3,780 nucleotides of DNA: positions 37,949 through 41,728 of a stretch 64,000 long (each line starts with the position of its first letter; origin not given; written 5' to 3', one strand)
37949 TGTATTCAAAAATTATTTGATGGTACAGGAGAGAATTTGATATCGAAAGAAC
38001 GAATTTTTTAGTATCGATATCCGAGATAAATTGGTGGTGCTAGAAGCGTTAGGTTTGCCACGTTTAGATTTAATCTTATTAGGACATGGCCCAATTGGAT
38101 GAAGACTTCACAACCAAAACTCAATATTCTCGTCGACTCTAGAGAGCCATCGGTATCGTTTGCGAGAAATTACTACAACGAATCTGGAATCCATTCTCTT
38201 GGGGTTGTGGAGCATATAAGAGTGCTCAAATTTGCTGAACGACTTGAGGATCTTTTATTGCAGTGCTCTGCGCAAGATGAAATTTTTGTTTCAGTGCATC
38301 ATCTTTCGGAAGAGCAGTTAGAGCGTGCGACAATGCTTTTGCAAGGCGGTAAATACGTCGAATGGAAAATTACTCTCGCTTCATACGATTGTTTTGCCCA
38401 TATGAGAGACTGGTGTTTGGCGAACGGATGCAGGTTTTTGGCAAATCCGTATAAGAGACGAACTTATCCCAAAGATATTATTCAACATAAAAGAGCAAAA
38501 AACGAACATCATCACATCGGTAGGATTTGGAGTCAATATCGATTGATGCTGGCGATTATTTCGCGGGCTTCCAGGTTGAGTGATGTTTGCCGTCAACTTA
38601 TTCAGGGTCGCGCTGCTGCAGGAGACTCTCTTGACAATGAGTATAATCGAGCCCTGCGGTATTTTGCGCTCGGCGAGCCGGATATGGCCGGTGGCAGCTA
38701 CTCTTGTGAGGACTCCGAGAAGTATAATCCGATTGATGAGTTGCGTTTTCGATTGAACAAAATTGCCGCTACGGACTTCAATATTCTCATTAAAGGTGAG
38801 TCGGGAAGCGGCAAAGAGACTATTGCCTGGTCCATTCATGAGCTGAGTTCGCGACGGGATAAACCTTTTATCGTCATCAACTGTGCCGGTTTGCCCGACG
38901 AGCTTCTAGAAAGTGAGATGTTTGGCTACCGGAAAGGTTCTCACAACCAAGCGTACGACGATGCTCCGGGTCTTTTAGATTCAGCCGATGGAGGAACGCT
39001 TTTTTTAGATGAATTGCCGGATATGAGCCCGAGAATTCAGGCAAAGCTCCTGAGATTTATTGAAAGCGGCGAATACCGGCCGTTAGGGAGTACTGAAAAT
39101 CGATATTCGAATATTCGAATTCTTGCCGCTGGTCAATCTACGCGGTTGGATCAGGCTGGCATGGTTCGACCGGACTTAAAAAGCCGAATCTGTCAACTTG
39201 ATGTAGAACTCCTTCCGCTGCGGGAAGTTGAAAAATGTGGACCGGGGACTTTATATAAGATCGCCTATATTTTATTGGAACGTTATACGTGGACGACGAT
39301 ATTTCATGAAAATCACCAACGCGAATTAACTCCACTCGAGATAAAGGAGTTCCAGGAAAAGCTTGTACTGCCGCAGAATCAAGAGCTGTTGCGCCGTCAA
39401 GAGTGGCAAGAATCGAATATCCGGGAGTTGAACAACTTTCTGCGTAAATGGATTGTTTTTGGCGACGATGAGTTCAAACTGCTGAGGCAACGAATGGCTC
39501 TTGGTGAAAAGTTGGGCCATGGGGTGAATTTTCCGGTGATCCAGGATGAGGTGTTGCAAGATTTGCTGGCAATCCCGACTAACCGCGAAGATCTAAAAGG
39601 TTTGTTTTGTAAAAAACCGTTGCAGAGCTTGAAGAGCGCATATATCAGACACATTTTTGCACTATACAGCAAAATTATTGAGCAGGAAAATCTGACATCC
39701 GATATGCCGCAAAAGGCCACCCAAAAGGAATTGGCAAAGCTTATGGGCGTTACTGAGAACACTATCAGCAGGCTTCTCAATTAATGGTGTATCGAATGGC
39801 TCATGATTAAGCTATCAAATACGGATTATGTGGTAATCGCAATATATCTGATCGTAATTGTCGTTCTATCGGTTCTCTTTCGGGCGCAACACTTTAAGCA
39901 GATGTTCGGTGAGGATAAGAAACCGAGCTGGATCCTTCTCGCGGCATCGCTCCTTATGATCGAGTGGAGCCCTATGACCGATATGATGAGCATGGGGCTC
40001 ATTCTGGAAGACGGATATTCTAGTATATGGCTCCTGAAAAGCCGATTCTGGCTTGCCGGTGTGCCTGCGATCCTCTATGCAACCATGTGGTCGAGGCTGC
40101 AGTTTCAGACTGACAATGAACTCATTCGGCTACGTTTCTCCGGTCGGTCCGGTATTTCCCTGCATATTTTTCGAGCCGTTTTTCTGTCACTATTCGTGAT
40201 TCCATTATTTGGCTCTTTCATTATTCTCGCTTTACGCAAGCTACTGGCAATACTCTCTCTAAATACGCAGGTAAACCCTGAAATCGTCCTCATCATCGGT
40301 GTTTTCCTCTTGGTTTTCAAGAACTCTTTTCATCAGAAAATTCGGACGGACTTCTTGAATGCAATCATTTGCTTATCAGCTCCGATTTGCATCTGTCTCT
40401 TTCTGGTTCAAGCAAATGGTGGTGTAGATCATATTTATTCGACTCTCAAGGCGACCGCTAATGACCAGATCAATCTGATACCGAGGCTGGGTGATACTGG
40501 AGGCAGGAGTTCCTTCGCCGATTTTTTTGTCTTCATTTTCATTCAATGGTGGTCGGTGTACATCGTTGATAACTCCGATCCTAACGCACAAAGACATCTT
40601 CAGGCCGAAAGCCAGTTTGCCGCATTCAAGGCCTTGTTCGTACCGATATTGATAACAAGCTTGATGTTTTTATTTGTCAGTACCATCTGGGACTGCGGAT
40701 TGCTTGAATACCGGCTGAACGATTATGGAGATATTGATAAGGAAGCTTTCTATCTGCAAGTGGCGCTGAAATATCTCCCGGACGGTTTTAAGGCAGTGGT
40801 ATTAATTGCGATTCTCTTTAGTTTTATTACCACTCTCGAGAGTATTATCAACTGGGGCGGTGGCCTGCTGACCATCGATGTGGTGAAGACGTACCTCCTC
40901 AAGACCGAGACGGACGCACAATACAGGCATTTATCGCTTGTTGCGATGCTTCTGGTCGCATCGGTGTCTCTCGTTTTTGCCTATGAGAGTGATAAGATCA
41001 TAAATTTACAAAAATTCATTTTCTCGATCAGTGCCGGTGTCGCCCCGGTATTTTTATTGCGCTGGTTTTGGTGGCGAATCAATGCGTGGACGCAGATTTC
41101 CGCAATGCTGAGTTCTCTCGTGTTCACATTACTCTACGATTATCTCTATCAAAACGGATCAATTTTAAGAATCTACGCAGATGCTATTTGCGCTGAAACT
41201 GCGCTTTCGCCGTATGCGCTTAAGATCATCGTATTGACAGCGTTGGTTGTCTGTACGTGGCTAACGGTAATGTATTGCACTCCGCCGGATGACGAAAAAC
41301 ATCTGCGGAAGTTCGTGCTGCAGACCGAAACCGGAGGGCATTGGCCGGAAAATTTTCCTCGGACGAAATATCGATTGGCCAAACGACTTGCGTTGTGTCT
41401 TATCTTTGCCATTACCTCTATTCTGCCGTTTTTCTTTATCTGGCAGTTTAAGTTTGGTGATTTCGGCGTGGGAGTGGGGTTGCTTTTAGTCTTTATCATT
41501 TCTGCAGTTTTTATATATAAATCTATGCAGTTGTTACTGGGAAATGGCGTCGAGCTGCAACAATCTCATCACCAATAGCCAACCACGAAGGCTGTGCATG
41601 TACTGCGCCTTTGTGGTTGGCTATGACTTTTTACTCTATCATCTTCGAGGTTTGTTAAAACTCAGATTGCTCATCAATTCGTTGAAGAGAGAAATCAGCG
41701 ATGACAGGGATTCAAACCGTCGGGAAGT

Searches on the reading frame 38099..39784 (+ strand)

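Call 3: search_protein_families(library=pfam, proteins=[window:38099-39784:+], max_evalue=0.01)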
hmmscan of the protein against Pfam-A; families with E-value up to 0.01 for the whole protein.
window:38099-39784:+ (561 aa): 7 families
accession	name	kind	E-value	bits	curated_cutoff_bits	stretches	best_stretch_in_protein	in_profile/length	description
PF00158.32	Sigma54_activat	-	3.5e-47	160.6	20.2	1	212-369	8-167/168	Sigma-54 interaction domain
PF14532.12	Sigma54_activ_2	-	4.1e-16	59.9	25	1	211-371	6-135/138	Sigma-54 interaction domain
PF07728.20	AAA_5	-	1.5e-06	28.7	22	1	228-363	1-138/139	AAA domain (dynein-related subfamily)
PF01078.27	Mg_chelatase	-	0.00012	21.9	20.3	0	289-325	98-134/207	Magnesium chelatase, subunit ChlI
PF01381.28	HTH_3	-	0.0015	18.9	23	1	541-561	11-31/55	Helix-turn-helix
PF07724.20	AAA_2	-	0.0024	18.4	27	1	228-345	5-123/166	AAA domain (Cdc48 subfamily)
PF13545.12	HTH_Crp_2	-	0.0027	18.1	27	0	539-561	22-44/70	Crp-like helix-turn-helix domain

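Call 4: search_protein_families(library=ncbifam, proteins=[window:38099-39784:+], max_evalue=0.01)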
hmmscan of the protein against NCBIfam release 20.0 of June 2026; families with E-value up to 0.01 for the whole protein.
window:38099-39784:+ (561 aa): 26 families (the best 25 are shown)
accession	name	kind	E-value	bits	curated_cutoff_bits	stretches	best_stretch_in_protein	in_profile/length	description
NF038308.1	RNA_repair_RtcR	equivalog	1.5e-45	156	650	1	217-456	194-423/530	RNA repair transcriptional activator RtcR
TIGR01817.1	nifA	equivalog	5.2e-45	154.2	528.85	1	219-457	212-430/534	nif-specific transcriptional activator NifA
NF003451.0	PRK05022.1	equivalog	1.8e-44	152.3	476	1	212-379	199-368/512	nitric oxide reductase transcriptional regulator NorR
TIGR02915.1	PEP_resp_reg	equivalog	5.2e-44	150.8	502.6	1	211-456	147-373/445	PEP-CTERM-box response regulator transcription factor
TIGR01818.1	ntrC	equivalog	1e-42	146.6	558.6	1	219-456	150-368/463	nitrogen regulation protein NR(I)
NF041946.1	LuxO_transreg_Vib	equivalog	2.8e-41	141.8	800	1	221-458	151-369/463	quorum-sensing sigma-54 dependent transcriptional regulator LuxO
NF041552.1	TF_PrdR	equivalog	8.1e-40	136.7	795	1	220-458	284-503/577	sigma-54 dependent transcriptional regulator PrdR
TIGR02974.1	phageshock_pspF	equivalog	1.5e-39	136.1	443.55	1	219-379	15-177/336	phage shock protein operon transcriptional activator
NF050807.1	TransRegFlbDCaul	equivalog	5.6e-39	134.2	750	1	220-454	135-350/454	sigma-54-dependent transcriptional regulator FlbD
NF008085.0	PRK10820.1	equivalog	6.8e-39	133.8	576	1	219-378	220-381/520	transcriptional regulator TyrR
NF008469.0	PRK11361.1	equivalog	8.4e-39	133.5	714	1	218-453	158-374/461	acetoacetate metabolism transcriptional regulator AtoC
NF041906.1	V4R_TF_MobR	exception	1.3e-38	132.8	999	1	209-459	241-469/544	phenol degradation transcriptional regulator MobR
TIGR02329.1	propionate_PrpR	equivalog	1.9e-37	129.1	499.2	1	212-453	221-448/526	propionate catabolism operon regulatory protein PrpR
NF011695.0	PRK15115.1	equivalog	2e-37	129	763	1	221-365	153-299/445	two-component system response regulator GlrR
NF049963.1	RespRegFlgRCampy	domain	1.3e-34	119.8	750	1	220-378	151-311/429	fla regulon two-component system response regulator FlgR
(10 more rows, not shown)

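Call 73: search_protein_families(library=padloc, proteins=[window:38099-39784:+], max_evalue=0.01)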
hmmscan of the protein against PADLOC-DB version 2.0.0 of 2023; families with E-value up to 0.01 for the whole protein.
window:38099-39784:+ (561 aa): 4 families
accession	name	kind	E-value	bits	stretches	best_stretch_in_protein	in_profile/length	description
PDLC01995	RtcR_PspF2--CARF_AAA_HTH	-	9.8e-56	187.8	1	210-458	174-404/481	-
PDLC01994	RtcR_PspF1--CARF_AAA_HTH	-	5.3e-39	132.6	1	217-379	172-332/468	-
PDLC01993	RtcR--CARF_AAA_HTH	-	2.2e-29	100.3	1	218-376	195-359/523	-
PDLC04133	mad1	-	0.0028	15.9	1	538-560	4-26/60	mads_1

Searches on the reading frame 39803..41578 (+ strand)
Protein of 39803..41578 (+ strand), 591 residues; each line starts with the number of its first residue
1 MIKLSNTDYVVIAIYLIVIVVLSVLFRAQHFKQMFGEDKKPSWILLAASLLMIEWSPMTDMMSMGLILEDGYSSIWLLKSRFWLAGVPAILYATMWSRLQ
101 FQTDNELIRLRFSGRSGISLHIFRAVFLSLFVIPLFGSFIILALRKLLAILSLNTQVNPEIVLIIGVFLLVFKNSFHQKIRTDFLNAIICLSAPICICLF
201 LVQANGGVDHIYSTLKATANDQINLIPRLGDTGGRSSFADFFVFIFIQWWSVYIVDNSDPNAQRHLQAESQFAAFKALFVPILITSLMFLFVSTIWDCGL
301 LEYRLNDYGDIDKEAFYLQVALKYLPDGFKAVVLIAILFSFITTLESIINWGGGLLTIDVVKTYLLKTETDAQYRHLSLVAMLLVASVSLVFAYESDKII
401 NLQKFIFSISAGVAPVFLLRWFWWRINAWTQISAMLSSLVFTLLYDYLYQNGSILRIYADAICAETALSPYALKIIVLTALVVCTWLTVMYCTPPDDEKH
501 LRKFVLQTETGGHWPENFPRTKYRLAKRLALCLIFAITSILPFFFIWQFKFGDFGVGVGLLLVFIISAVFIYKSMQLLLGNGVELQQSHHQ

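Call 3: search_protein_families(library=pfam, proteins=[window:39803-41578:+], max_evalue=0.01)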
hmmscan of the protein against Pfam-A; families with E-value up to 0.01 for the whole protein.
window:39803-41578:+ (591 aa): 1 family
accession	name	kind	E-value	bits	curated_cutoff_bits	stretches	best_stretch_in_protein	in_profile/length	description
PF00474.23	SSF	-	1.9e-11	43.9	22.8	1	46-435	13-403/406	Sodium:solute symporter family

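Call 4: search_protein_families(library=ncbifam, proteins=[window:39803-41578:+], max_evalue=0.01)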
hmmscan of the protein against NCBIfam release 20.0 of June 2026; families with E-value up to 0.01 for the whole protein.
window:39803-41578:+ (591 aa): 1 family
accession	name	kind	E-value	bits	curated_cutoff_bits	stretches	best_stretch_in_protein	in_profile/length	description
TIGR00813.1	sss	superfamily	9.1e-15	54.6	184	1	40-436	7-409/411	sodium/solute symporter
